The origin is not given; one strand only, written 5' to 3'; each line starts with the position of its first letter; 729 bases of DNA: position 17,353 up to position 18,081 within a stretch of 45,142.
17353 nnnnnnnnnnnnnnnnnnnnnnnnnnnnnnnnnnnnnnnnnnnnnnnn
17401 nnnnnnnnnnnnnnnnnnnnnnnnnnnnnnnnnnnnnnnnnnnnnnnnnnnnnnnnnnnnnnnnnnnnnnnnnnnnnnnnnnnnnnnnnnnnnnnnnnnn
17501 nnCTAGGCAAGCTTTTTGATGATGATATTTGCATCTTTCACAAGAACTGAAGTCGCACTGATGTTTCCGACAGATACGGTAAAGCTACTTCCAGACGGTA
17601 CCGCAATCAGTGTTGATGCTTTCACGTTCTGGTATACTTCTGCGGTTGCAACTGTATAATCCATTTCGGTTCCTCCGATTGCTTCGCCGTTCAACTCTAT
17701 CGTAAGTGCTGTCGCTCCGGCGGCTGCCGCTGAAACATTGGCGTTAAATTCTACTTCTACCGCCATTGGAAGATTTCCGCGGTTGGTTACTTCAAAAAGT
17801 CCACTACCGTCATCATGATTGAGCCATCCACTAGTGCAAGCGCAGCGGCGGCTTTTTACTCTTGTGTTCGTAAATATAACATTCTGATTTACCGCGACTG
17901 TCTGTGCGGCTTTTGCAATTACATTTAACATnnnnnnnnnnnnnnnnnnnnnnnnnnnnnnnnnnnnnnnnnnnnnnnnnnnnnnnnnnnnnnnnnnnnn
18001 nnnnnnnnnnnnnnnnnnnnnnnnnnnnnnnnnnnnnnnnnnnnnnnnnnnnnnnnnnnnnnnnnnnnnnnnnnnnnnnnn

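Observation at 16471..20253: A 3.8-kb non-structural cargo island splits the head-morphogenesis module between the MuF-like gene and the scaffold gene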

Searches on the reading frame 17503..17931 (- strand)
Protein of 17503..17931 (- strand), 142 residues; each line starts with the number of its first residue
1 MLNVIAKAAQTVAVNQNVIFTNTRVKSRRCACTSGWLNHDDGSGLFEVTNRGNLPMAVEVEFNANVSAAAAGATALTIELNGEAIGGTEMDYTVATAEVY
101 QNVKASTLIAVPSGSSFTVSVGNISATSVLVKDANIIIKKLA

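Call 5: search_protein_families(library=pfam, max_evalue=1, proteins=[window:17503-17931:-])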
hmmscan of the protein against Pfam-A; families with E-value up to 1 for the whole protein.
window:17503-17931:- (142 aa): 3 families
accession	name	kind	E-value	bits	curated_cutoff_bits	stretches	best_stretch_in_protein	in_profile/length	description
PF18573.7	BclA_C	-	0.00014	22.2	38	1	44-142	38-128/128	BclA C-terminal domain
PF13464.11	RodZ_C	-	0.01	16.2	23.9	1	100-135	22-57/72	RodZ C-terminal domain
PF08743.15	Nse4_C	-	0.15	12.7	26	1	115-139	12-36/89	Nse4 C-terminal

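Call 6: search_protein_families(library=phrogs, max_evalue=0.1, proteins=[window:17503-17931:-])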
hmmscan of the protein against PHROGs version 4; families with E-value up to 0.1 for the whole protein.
window:17503-17931:- (142 aa): 1 family
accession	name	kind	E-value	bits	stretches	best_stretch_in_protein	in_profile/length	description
phrog_20016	-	unknown function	6.3e-21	75.5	1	1-140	1-139/141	-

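Call 35: search_solved_structures(query=A3, max_evalue=10, show_alignments=2)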
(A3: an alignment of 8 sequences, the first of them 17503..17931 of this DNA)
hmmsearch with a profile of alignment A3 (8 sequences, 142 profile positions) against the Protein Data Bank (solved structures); distinct sequences matched with E-value up to 10: 6.
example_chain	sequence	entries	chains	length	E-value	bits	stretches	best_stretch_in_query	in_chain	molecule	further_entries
5ykz_A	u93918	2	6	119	0.52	13.2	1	64-119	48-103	Capsid protein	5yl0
4hxv_A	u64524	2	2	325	0.68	12.9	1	10-73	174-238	3'(2'),5'-bisphosphate nucleotidase, putative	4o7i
8fqc_S1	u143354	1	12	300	0.82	12.6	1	65-135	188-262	Short Tail Fibers, gp31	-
9h38_A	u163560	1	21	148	1.2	12.1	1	41-125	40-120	Flagellar hook-length control protein FliK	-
7fei_L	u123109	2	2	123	1.3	12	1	31-84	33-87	IG LAMDA CHAIN VARIABLE REGION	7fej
9rwz_N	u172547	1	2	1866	1.6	11.7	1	15-56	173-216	Zinc finger SWIM domain-containing protein 8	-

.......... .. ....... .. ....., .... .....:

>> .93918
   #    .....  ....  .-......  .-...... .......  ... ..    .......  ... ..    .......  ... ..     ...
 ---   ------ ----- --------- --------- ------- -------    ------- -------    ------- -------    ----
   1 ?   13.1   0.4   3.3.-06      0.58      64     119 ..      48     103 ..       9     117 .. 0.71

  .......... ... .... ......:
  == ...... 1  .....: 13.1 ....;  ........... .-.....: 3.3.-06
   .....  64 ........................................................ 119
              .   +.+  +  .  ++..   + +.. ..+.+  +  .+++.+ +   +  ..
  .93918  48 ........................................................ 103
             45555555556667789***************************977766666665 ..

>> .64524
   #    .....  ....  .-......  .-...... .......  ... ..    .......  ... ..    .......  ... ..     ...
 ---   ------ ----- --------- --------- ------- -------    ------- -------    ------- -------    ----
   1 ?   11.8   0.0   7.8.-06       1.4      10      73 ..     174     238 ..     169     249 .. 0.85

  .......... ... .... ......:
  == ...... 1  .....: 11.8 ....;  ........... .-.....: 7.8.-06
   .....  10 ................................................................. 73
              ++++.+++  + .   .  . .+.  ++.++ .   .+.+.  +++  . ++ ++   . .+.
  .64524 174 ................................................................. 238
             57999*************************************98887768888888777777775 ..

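Call 36: search_protein_families(library=padloc, max_evalue=0.1, proteins=[window:17503-17931:-])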
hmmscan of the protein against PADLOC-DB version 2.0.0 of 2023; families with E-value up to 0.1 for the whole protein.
window:17503-17931:- (142 aa): 0 families

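Call 37: search_protein_families(library=ncbifam, max_evalue=0.1, proteins=[window:17503-17931:-])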
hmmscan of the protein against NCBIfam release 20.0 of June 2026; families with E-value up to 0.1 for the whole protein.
window:17503-17931:- (142 aa): 0 families

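Call 54: find_homologous_proteins(query=A3, max_evalue=0.001)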
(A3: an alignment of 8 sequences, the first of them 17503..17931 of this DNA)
Query A3 (8 sequences) (142 aa, profile of the alignment): 7417 proteins with E <= 0.001 among 8000 candidates; the best 120 are listed.
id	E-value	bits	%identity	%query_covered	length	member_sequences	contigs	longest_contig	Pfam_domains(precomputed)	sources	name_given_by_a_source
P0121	1.5e-73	263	77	100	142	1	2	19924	-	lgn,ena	-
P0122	2.0e-73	263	83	100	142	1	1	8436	-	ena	-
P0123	2.1e-73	263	83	100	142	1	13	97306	-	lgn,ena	-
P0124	2.4e-73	262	82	100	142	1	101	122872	-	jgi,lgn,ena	jgi:hypothetical protein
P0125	3.1e-73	262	82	100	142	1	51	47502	-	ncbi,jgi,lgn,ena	jgi:hypothetical protein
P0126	3.4e-73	262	82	100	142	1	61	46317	-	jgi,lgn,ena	jgi:hypothetical protein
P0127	3.6e-73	262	82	100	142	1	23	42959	-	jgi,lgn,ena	jgi:hypothetical protein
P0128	3.6e-73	262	79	100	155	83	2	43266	-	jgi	jgi:hypothetical protein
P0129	3.9e-73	262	82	100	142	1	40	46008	-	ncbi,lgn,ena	-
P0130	4.1e-73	262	82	100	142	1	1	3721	-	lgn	-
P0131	4.1e-73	262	81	100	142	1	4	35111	-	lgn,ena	-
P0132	4.2e-73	262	82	100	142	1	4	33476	-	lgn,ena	-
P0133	4.3e-73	262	82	100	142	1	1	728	-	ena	-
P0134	4.3e-73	262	82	100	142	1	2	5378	-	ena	-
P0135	4.3e-73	262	82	100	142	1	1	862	-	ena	-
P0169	1.4e-72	260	77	100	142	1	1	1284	PF18573.8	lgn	-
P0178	2.0e-72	259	77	100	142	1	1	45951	PF18573.8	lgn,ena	-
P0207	6.9e-72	258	73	100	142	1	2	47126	PF18573.8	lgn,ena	-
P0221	1.6e-71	256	77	100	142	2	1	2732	PF18573.8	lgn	-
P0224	2.1e-71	256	75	100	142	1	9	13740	PF18573.8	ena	-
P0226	2.7e-71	256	76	100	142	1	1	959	PF18573.8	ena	-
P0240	5.3e-71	255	79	100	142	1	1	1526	PF18573.8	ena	-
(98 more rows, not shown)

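Call 67: predict_structure(alignment_id=A6)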
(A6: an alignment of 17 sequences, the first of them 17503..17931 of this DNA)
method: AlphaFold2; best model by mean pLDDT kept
length: 142 residues; sequences in the alignment: 17
mean_pLDDT: 62.7   pTM: 0.59
mean pLDDT of the five models: 62.7, 59.2, 43.4, 35.5, 32.8
residues with pLDDT >= 90: 0; 70-90: 64; 50-70: 48; < 50: 30
segments of 3 or more residues with pLDDT < 50: 1-7, 22-43
pLDDT, mean of each block of 10 residues (from residue 1): 39 58 39 37 57 73 73 74 77 70 79 76 65 63 57
secondary structure, 60 per line:
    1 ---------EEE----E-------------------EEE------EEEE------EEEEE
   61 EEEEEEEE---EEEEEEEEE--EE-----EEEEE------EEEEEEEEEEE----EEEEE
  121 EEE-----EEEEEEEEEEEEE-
elements in order: E10-12 E37-39 E46-49 E56-68 E72-80 E90-94 E101-111 E116-123 E129-141

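Call 71: fold_search(model_id=the predicted structure, library=pdb)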
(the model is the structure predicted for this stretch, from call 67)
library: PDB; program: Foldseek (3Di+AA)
matches with E <= 10: 1896; with E <= 0.001: 128
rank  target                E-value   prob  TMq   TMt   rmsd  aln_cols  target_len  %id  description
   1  9h38_L                8.3e-07  1.00  0.68  0.69   3.5       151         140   18  C-terminal domain of the F-ENA tip fibrillum F-BclA from Bacillus thuringiensis (released 2025-03-12)
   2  9h38_M                9.3e-07  1.00  0.68  0.71   3.4       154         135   19  C-terminal domain of the F-ENA tip fibrillum F-BclA from Bacillus thuringiensis (released 2025-03-12)
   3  3tyj                  9.3e-07  1.00  0.60  0.63   4.6       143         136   20  Bacillus collagen-like protein of anthracis P159S mutant (released 2012-03-14)
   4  9h38_B                1.8e-06  1.00  0.68  0.70   3.4       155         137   19  C-terminal domain of the F-ENA tip fibrillum F-BclA from Bacillus thuringiensis (released 2025-03-12)
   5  9h38_S                2.0e-06  1.00  0.68  0.70   3.5       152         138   19  C-terminal domain of the F-ENA tip fibrillum F-BclA from Bacillus thuringiensis (released 2025-03-12)
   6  3twi_A                2.1e-06  1.00  0.60  0.62   4.5       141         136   20  Variable Lymphocyte Receptor Recognition of the Immunodominant Glycoprotein of Bacillus anthracis Spores (released 2012-03-14)
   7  9h38_R                2.5e-06  1.00  0.67  0.67   3.5       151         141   18  C-terminal domain of the F-ENA tip fibrillum F-BclA from Bacillus thuringiensis (released 2025-03-12)
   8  2z5w                  4.2e-06  1.00  0.61  0.63   4.5       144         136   19  tBclA, a recombinant spore surface protein from Bacillus anthracis (released 2008-04-22)
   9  1wck                  4.7e-06  1.00  0.61  0.63   4.5       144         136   19  Crystal structure of the C-terminal domain of BclA, the major antigen of the exosporium of the Bacillus anthracis spore. (released 2005-10-25)
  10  2r6q                  5.0e-06  1.00  0.60  0.62   4.5       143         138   20  Crystal Structure of BclA-island Construct (released 2009-03-10)
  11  7r5i_C                1.0e-05  1.00  0.68  0.66   4.4       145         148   11  High resolution Crystal structure of ExsFA, a Bacillus cereus spore exosporium protein (released 2023-08-23)
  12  3zm8_A                2.0e-05  1.00  0.36  0.15  11.5       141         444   11  Crystal structure of Podospora anserina GH26-CBM35 beta-(1,4)- mannanase (released 2013-04-17)
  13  8d02                  2.5e-05  1.00  0.71  0.69   4.7       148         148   14  Crystal Structure of Bacillus anthracis BxpB (released 2023-05-24)
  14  9h3d_D                2.5e-05  1.00  0.70  0.67   4.3       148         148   11  F-ENA exosporium anchoring complex between ExsF and a peptide derived from the N-terminus of F-Anchor (released 2025-03-12)
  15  2w47_A                2.5e-05  1.00  0.40  0.41  11.5       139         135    9  Clostridium thermocellum CBM35 in complex with delta-4,5- anhydrogalacturonic acid (released 2009-01-27)
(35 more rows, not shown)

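Call 78: search_dna_similar(query=window:17503-17931:-, collection=phages, mode=protein, max_rows=40, max_evalue=0.001)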
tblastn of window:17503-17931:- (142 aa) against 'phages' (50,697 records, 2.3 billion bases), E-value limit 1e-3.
Records with a match: 7; places in all: 7; records where one place covers at least 80% of the query: 7.
Best place of each record, by identity: 60-80% 1; <60% 6.
By first word of the organism name: Bacteriophage 6; Dulem 1.
By host as written in the record: - 6; Varecia variegata 1.
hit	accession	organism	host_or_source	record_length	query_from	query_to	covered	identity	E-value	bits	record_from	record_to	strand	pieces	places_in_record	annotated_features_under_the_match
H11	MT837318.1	Bacteriophage sp.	human fecal samples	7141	1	142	100%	71.8%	3e-53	185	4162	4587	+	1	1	record has no annotation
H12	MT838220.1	Bacteriophage sp.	human fecal samples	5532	1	142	100%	34.2%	6e-11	64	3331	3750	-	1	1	record has no annotation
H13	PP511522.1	Dulem virus 35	Varecia variegata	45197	1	136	96%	33.8%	8e-7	52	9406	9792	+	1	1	hypothetical protein (x2)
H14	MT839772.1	Bacteriophage sp.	human fecal samples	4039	8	142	95%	31.8%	2e-9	60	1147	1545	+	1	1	record has no annotation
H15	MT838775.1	Bacteriophage sp.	human fecal samples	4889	8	142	95%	31.8%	4e-9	59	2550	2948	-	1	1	record has no annotation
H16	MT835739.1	Bacteriophage sp.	human fecal samples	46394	8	142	95%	31.1%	3e-9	59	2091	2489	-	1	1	record has no annotation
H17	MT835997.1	Bacteriophage sp.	human fecal samples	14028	8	142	95%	31.1%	4e-9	59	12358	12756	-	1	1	record has no annotation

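Call 83: get_annotated_region(hit=H13, flank=6000)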
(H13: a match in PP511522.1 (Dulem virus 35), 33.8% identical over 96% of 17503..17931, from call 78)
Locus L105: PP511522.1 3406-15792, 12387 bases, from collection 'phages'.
description: Dulem virus 35 isolate Duke_24FS_4, complete genome.
organism: Dulem virus 35 (NCBI taxid 3145753)
taxonomy: Viruses; Duplodnaviria; Heunggongvirae; Uroviricota; Caudoviricetes
host: Varecia variegata; source: feces; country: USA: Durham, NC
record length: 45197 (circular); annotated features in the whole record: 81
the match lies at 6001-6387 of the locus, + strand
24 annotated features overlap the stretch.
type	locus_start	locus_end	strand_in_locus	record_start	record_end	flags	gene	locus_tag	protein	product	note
CDS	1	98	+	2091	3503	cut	-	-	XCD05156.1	portal protein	-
CDS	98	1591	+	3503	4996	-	-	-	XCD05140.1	hypothetical protein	-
CDS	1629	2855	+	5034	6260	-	-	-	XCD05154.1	minor capsid protein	-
CDS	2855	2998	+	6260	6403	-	-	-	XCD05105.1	hypothetical protein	-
CDS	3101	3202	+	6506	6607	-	-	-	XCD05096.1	hypothetical protein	-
CDS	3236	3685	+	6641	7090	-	-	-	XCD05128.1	hypothetical protein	-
CDS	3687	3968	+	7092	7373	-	-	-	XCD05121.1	hypothetical protein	-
CDS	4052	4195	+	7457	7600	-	-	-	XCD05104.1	hypothetical protein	-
CDS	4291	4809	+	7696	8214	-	-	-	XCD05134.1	hypothetical protein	-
CDS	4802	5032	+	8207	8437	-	-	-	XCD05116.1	hypothetical protein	-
CDS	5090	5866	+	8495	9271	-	-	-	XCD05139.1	hypothetical protein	-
CDS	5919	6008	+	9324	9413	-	-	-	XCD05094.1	hypothetical protein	-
CDS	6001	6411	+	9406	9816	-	-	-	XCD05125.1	hypothetical protein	-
CDS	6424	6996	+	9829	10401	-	-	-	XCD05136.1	hypothetical protein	-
CDS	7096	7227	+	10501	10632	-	-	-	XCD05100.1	hypothetical protein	-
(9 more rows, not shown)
